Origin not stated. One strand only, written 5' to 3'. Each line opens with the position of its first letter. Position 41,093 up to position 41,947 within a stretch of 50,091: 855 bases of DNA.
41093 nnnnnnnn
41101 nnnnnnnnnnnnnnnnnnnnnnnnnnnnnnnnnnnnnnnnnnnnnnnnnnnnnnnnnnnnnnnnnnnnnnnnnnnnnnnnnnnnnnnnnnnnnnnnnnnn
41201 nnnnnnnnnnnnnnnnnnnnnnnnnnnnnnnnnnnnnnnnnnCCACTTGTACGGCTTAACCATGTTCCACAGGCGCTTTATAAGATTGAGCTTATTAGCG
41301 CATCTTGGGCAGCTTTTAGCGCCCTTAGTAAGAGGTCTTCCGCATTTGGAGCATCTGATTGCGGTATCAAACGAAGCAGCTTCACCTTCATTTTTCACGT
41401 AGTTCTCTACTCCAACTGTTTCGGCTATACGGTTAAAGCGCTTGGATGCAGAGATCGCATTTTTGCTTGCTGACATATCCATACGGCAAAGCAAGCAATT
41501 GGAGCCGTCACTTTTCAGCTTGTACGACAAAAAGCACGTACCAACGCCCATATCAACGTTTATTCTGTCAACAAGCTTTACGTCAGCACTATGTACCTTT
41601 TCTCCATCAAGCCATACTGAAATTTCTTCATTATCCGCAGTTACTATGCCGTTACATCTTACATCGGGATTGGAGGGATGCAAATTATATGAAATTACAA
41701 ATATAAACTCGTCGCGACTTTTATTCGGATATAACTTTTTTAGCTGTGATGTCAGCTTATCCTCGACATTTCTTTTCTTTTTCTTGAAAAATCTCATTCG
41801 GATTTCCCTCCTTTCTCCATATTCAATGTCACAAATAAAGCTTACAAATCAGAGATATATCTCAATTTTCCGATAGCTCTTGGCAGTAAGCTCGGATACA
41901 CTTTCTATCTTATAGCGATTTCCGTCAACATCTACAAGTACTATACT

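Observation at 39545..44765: ABC-DUF1854-ABC operon: both half-transporters carry an N-terminal soluble domain ending in a zinc ribbon immediately before TM1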

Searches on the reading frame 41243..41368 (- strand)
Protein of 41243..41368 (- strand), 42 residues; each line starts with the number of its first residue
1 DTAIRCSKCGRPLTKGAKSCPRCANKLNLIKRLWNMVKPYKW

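Call 61: search_protein_families(library=ncbifam, proteins=[window:41243-41368:-], max_evalue=10)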
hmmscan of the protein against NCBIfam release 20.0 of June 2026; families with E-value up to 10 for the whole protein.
seq(42 aa): 12 families
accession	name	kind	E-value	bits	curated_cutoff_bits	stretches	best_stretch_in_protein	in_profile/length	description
NF047912.1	ECs_2282_CxxC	subfamily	0.00053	19.8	37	1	2-16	26-40/60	ECs_2282 family putative zinc-binding protein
NF001646.0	PRK00420.1-3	equivalog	0.0099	16.2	117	1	5-29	22-48/117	hypothetical protein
NF004424.0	PRK05766.1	equivalog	0.029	14.2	54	1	13-32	12-31/54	30S ribosomal protein S14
NF001605.0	PRK00398.1-2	equivalog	0.043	13.7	63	1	5-25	3-26/43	DNA-directed RNA polymerase subunit P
TIGR04165.1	methano_modCys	hypoth_equivalog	0.051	13.9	60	1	3-10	36-43/50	TIGR04165 family Cys-rich peptide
NF033497.1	rubre_like_arch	subfamily_domain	0.15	11.8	32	1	6-27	3-26/34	rubrerythrin-like domain-containing protein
NF053815.1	teico_TcaA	equivalog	0.15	10.9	550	1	5-29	3-27/463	membrane-associated protein TcaA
NF052233.1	CphA_assoc_ABC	equivalog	0.15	10.3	880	1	3-42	139-184/766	cyanophycin metabolism-associated ABC transporter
TIGR00100.1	hypA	equivalog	0.18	11.9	88.1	1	3-29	70-99/116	hydrogenase maturation nickel metallochaperone HypA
NF001608.0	PRK00398.1-6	equivalog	0.21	11.4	84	1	5-38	5-41/46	DNA-directed RNA polymerase subunit P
NF045645.1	DVU_1557_fam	equivalog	0.24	11.6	60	1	3-16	2-15/60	DVU_1557 family redox protein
NF034126.3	PRK09521.1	equivalog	0.31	10.8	90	1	5-26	146-169/180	exosome complex RNA-binding protein Csl4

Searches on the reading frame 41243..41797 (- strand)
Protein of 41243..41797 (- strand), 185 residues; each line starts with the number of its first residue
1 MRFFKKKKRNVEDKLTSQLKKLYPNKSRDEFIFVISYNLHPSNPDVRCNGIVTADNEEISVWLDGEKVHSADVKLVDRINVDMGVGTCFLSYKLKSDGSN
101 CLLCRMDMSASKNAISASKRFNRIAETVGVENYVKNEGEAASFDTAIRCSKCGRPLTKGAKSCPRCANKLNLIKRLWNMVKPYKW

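Call 12: search_solved_structures(query=window:41243-41797:-, max_evalue=10, show_alignments=2)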
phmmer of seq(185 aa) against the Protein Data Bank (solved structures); distinct sequences matched with E-value up to 10: 10.
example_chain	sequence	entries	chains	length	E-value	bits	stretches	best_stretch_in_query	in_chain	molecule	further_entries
4ap4_A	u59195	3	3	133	0.027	17.6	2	147-172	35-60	E3 UBIQUITIN LIGASE RNF4 | E3 UBIQUITIN-PROTEIN LIGASE RNF4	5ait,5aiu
2xeu_A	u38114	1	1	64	0.24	14.5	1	146-172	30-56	RING FINGER PROTEIN 4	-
3ng2_A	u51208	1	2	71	0.32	14.1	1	147-172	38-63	RING finger protein 4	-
2vje_B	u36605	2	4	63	0.36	13.9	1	146-175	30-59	MDM4 PROTEIN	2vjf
5mnj_D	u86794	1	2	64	0.38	13.9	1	146-175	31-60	Protein Mdm4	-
4ppe_A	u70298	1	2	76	0.39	13.8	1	147-172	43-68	E3 ubiquitin-protein ligase RNF4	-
7mla_A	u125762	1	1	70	0.48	13.5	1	146-175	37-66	Protein Mdm4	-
1fcq_A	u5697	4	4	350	0.5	13.5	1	11-72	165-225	HYALURONOGLUCOSAMINIDASE | HYALURONONGLUCOSAMINIDASE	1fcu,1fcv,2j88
2ea6_A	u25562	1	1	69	0.83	12.7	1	146-171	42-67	RING finger protein 4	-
4v4n_Aj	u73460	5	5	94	1.3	12.1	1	114-160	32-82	50S ribosomal protein L44E | Large ribosomal subunit protein eL42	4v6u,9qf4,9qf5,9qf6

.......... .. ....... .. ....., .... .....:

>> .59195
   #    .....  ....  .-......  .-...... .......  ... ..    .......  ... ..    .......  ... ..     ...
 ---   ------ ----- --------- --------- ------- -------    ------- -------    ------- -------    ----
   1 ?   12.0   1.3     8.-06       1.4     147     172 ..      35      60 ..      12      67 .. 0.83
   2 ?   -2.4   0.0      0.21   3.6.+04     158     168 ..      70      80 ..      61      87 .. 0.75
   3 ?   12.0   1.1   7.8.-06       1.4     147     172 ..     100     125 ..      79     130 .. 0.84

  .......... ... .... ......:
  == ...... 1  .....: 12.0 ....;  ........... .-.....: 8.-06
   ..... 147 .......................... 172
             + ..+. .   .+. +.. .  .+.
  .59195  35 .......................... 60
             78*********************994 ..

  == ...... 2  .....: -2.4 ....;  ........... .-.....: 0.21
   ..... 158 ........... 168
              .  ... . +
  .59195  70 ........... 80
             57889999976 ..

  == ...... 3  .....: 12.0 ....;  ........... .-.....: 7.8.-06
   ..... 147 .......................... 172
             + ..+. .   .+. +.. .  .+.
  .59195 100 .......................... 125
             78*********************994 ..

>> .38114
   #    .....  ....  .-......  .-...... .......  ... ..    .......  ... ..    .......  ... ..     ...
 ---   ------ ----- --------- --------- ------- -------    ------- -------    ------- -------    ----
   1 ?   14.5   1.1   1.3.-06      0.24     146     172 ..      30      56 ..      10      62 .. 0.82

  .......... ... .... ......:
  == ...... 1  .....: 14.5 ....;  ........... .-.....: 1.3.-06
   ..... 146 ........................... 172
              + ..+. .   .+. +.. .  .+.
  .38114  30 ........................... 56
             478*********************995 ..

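Call 15: find_homologous_proteins(query=window:41243-41797:-, max_evalue=0.001)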
Query seq(185 aa): 30 candidates shared short words with the query, none scored E <= 0.001.

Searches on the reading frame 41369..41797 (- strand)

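Call 61: search_protein_families(library=ncbifam, proteins=[window:41369-41797:-], max_evalue=10)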
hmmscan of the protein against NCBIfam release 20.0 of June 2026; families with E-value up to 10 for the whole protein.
seq(143 aa): 1 family
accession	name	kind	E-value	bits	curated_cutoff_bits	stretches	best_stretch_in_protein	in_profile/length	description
NF040699.1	VPA1262_fam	subfamily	0.054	11.3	325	1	28-128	252-350/1026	VPA1262 family protein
